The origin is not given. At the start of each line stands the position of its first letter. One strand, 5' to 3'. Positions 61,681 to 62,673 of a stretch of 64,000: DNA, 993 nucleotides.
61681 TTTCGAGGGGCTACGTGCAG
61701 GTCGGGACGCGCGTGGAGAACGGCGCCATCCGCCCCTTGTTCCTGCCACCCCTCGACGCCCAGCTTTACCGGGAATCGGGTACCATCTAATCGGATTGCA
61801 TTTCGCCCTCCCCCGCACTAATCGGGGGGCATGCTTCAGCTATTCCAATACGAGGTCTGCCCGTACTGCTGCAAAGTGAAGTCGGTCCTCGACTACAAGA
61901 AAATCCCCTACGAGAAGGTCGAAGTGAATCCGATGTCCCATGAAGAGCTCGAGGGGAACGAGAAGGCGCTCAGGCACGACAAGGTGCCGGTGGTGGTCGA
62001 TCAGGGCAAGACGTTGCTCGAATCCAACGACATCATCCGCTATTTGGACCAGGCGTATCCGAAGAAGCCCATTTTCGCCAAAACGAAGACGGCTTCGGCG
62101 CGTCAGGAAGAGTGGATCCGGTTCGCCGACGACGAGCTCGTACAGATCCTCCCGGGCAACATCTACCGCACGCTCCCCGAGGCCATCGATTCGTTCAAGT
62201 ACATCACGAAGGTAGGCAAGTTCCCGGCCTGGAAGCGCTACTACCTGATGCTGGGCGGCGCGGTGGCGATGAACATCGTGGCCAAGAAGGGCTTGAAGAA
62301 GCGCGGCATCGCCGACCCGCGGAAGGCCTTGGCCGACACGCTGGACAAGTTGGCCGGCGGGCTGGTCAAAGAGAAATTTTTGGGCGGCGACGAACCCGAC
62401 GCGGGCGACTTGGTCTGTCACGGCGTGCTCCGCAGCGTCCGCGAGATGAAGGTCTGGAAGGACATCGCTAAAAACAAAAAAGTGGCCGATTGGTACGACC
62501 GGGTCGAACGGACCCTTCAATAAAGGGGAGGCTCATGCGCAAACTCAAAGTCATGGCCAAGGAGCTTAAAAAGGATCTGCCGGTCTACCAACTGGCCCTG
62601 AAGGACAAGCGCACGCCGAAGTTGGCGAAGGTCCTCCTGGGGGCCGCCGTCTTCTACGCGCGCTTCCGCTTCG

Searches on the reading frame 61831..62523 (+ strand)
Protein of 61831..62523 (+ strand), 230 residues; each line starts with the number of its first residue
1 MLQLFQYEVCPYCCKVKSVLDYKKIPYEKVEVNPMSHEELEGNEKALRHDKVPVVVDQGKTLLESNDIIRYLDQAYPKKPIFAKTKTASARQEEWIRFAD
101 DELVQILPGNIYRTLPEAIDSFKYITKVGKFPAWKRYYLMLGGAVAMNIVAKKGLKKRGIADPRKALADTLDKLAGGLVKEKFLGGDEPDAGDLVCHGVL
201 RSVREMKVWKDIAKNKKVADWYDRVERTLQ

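Call 92: find_encoding_contigs(protein=window:61831-62523:+, flank=10000, max_places=1)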
Protein window:61831-62523:+ (230 aa): 1 contig read that carries it; 1 place shown.
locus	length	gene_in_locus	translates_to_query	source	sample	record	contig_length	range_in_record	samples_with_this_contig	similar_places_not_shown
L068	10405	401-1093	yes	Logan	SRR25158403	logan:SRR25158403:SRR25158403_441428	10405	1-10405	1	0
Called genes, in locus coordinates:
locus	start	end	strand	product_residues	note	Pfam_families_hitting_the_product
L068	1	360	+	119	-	?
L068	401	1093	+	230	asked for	PF00462:Glutaredoxin, PF02798:GST_N, PF13417:GST_N_3, PF13409:GST_N_2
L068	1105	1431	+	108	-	PF06803:DUF1232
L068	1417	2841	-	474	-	PF05787:PhoX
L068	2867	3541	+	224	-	PF03923:Lipoprotein_16 (weak)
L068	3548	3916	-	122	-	-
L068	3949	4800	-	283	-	-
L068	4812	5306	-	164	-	-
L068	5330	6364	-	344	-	-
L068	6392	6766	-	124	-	-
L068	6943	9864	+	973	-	PF00069:Pkinase, PF03109:ABC1 (faint), PF07714:PK_Tyr_Ser-Thr, PF13424:TPR_12 (faint), PF17874:TPR_MalT (weak)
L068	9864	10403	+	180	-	?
